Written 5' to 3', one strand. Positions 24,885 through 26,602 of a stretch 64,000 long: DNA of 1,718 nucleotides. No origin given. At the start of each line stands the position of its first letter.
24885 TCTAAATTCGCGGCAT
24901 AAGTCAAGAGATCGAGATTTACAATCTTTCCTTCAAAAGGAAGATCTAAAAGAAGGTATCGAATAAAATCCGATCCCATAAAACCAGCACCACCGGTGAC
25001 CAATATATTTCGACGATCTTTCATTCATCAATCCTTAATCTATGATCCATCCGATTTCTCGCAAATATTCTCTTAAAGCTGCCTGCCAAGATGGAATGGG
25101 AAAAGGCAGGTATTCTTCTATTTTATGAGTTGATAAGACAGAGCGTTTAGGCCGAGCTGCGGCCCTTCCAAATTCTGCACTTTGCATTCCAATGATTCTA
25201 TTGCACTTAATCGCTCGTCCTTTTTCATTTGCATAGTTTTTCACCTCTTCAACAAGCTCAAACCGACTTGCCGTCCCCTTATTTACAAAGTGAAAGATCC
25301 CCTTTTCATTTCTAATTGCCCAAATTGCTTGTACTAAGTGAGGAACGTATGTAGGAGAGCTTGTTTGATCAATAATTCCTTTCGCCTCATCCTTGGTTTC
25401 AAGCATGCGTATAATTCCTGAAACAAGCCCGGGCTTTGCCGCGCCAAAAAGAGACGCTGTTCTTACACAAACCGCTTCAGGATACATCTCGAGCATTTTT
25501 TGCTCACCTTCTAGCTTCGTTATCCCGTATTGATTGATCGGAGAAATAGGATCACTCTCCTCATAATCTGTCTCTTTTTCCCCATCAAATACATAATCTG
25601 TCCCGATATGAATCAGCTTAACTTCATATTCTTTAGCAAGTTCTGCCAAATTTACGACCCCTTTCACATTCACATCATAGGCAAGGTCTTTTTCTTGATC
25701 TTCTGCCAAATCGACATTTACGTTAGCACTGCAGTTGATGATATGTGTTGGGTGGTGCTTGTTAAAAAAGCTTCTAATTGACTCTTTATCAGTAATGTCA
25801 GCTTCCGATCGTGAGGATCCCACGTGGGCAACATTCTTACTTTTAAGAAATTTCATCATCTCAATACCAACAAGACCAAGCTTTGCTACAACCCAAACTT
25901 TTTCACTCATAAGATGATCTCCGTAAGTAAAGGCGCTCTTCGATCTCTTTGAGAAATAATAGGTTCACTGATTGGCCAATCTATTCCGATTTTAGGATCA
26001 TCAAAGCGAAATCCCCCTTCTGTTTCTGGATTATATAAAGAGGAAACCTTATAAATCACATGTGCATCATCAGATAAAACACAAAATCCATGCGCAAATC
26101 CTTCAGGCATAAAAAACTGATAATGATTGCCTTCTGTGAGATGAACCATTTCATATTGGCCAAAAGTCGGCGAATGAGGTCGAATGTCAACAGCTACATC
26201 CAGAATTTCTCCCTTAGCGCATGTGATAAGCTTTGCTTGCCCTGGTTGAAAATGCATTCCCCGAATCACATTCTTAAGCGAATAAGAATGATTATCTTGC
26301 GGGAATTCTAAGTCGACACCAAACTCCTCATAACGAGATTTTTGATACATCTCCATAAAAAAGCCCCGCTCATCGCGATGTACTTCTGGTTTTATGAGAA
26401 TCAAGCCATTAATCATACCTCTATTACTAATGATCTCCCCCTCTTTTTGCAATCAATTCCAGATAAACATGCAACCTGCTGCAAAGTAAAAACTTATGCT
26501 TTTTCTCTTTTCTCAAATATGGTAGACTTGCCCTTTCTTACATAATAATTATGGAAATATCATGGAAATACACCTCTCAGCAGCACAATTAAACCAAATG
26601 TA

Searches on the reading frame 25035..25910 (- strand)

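Call 67: search_protein_families(library=pfam, max_evalue=0.000001, proteins=[window:25035-25910:-])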
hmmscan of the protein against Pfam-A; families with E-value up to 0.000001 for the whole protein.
window:25035-25910:- (291 aa): 5 families
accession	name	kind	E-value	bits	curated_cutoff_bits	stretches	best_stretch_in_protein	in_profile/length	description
PF04321.23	RmlD_sub_bind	-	1.1e-71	241.7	27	1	5-285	3-284/287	RmlD substrate binding domain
PF01370.27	Epimerase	-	1.3e-21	77.5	20.9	1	12-199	8-224/240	NAD dependent epimerase/dehydratase family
PF16363.11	GDP_Man_Dehyd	-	5.8e-16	59.3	27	1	35-205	57-242/332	GDP-mannose 4,6 dehydratase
PF07993.18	NAD_binding_4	-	5.3e-07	29.5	20.1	1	55-164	90-217/258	Male sterility protein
PF02719.21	Polysacc_synt_2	-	8.8e-07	28.8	20.2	0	37-141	61-151/293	Polysaccharide biosynthesis protein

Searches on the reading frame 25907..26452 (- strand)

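Call 67: search_protein_families(library=pfam, max_evalue=0.000001, proteins=[window:25907-26452:-])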
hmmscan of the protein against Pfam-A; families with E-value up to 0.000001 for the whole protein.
window:25907-26452:- (181 aa): 1 family
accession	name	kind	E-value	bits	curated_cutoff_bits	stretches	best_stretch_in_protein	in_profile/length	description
PF00908.23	dTDP_sugar_isom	-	1.8e-66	223.4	27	1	14-177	4-167/168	dTDP-4-dehydrorhamnose 3,5-epimerase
